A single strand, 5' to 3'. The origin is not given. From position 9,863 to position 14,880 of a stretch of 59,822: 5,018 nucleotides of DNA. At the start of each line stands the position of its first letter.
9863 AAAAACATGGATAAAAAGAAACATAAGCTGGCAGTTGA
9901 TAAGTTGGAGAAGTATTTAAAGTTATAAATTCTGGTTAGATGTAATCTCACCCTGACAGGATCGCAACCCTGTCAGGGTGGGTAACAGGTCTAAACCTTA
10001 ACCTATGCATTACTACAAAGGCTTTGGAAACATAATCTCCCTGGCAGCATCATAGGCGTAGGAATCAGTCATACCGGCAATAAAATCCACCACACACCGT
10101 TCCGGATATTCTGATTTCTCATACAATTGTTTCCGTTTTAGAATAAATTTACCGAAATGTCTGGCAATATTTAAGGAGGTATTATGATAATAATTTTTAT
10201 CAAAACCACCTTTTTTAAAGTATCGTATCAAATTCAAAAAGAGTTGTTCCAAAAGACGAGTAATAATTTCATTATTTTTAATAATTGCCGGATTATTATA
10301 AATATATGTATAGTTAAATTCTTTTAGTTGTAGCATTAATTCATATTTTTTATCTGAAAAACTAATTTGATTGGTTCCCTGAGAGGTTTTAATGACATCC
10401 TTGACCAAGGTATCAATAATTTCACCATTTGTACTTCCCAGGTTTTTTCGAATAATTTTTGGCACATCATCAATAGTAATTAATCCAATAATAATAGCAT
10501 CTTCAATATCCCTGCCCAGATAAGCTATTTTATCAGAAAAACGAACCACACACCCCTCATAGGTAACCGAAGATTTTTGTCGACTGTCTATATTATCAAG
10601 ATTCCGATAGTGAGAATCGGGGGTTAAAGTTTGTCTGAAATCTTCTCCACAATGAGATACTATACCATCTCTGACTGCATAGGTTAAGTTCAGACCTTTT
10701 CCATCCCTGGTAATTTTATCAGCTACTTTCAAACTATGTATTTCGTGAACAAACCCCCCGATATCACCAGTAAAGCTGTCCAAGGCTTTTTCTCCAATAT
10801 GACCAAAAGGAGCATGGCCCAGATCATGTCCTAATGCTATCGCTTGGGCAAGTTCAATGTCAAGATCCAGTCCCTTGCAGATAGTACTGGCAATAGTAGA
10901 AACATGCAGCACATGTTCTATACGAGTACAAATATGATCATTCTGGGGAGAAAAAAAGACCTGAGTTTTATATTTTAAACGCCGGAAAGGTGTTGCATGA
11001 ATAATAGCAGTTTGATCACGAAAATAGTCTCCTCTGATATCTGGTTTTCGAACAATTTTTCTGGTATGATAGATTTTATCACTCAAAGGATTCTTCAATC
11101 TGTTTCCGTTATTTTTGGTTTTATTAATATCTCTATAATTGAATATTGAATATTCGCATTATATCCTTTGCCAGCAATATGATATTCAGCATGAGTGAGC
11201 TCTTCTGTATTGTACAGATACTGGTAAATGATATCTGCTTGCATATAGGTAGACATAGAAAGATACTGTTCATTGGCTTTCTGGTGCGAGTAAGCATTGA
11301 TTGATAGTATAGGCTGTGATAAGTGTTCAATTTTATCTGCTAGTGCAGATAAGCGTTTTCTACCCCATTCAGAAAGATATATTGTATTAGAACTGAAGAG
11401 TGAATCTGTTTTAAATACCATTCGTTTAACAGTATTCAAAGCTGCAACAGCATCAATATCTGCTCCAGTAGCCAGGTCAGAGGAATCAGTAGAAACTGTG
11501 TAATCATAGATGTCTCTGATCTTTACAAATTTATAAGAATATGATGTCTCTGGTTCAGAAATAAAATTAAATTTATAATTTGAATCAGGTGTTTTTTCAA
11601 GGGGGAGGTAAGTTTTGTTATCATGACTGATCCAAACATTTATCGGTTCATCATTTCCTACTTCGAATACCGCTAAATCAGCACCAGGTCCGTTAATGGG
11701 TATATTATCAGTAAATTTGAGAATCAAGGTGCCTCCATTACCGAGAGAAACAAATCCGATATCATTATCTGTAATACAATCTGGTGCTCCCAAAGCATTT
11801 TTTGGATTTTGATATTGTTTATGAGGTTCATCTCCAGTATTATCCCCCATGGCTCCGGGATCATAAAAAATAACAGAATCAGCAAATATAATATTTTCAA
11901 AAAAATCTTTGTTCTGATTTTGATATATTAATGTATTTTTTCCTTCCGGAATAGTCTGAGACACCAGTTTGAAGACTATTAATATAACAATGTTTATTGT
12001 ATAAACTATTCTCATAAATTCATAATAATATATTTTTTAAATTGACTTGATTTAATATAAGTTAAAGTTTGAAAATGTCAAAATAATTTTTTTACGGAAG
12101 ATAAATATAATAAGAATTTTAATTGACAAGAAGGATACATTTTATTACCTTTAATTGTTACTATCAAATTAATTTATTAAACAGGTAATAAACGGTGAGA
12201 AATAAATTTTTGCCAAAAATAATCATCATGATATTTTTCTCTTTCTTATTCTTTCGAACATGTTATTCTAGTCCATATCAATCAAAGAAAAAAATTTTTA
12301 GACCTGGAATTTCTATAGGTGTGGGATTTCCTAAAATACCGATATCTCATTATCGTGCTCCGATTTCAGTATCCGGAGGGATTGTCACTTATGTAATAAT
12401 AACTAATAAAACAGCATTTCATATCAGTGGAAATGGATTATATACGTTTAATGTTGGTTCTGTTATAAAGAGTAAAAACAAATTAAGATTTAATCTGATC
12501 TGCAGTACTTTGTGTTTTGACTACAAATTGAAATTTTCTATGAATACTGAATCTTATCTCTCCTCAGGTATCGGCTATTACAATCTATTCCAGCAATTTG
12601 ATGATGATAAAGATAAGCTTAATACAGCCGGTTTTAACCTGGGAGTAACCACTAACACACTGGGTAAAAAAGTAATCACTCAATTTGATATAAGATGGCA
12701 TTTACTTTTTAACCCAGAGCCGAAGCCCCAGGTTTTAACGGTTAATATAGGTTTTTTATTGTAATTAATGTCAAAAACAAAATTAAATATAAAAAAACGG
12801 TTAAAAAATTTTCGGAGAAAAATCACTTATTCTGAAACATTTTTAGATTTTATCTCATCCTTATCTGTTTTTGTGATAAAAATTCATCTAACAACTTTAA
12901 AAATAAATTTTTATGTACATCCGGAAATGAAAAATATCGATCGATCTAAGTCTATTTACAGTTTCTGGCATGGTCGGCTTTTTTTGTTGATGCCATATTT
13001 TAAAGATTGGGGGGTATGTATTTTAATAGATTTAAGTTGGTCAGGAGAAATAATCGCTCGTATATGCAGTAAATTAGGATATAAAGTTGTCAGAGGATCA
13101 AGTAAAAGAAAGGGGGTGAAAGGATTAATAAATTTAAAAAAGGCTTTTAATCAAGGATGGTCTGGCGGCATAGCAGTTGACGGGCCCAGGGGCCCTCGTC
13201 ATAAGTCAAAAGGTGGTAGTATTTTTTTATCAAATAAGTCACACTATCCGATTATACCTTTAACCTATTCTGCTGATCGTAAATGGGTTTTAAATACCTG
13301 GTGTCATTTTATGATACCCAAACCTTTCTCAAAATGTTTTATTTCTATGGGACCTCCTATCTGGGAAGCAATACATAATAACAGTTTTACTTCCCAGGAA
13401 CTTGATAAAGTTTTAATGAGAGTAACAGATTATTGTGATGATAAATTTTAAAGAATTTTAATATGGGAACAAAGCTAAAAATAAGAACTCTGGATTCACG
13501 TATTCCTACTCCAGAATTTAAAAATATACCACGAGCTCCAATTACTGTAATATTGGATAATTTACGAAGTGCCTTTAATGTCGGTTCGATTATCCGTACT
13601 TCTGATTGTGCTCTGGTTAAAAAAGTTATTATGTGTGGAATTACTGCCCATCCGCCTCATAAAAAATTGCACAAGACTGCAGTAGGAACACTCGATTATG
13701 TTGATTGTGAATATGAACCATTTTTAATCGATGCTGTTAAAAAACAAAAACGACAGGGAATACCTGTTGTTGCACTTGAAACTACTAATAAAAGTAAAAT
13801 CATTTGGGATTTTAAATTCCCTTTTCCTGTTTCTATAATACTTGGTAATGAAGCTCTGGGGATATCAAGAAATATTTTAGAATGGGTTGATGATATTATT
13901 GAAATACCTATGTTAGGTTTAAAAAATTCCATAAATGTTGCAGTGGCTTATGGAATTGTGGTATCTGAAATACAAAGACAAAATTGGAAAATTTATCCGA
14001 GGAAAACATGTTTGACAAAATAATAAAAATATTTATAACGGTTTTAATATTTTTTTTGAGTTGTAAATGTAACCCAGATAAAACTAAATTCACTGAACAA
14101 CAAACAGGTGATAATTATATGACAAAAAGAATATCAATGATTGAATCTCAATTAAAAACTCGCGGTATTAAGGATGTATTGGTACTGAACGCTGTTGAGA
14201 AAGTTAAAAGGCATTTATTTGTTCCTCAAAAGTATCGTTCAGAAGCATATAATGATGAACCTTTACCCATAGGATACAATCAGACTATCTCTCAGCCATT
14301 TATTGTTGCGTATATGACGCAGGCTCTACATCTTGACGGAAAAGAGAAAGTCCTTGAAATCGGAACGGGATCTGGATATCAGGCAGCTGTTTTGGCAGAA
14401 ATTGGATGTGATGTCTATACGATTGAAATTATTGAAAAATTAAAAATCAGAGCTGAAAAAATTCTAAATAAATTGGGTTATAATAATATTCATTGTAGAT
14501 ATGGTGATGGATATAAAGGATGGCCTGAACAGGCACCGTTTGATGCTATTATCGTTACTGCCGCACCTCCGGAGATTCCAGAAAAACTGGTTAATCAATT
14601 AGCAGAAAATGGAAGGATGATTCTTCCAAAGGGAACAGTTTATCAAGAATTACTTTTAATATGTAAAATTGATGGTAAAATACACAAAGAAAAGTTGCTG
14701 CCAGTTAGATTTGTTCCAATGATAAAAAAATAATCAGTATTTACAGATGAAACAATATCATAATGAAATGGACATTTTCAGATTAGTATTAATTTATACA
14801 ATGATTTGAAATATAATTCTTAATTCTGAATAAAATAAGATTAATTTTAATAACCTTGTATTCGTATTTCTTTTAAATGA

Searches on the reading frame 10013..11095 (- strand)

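Call 15: search_protein_families(library=pfam, proteins=[window:10013-11095:-], max_evalue=0.00001)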
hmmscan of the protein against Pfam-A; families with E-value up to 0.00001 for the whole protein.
window:10013-11095:- (360 aa): 2 families
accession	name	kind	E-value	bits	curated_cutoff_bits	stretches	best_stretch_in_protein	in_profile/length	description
PF01966.28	HD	-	5.9e-12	46.3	22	1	58-189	1-112/116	HD domain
PF13286.11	HD_assoc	-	2.8e-10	41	22.2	1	245-352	2-90/91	Phosphohydrolase-associated domain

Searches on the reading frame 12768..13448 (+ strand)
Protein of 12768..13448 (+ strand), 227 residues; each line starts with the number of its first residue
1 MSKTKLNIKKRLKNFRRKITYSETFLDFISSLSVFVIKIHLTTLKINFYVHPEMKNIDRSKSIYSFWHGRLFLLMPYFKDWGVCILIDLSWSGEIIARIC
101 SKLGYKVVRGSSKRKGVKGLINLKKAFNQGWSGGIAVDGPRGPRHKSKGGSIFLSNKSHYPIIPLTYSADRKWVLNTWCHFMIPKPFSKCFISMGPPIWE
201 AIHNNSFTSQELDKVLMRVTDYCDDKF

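Call 15: search_protein_families(library=pfam, proteins=[window:12768-13448:+], max_evalue=0.00001)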
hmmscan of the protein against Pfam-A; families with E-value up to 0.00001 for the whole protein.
window:12768-13448:+ (227 aa): 1 family
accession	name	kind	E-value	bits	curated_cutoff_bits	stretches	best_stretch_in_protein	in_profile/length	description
PF04028.18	DUF374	-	1.2e-21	76.4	26.8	1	77-144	2-69/69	Domain of unknown function (DUF374)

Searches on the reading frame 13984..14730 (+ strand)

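Call 16: search_protein_families(library=pfam, proteins=[window:13984-14730:+], max_evalue=0.00001)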
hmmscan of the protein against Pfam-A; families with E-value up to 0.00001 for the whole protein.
window:13984-14730:+ (249 aa): 3 families
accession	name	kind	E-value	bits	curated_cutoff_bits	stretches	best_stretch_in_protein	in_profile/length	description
PF01135.25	PCMT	-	5.9e-62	209.6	20.3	1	55-248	8-207/210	Protein-L-isoaspartate(D-aspartate) O-methyltransferase (PCMT)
PF13847.12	Methyltransf_31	-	2.3e-07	31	27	1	118-218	2-113/145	Methyltransferase domain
PF13649.12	Methyltransf_25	-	3.3e-06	28.1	27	1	123-215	1-95/97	Methyltransferase domain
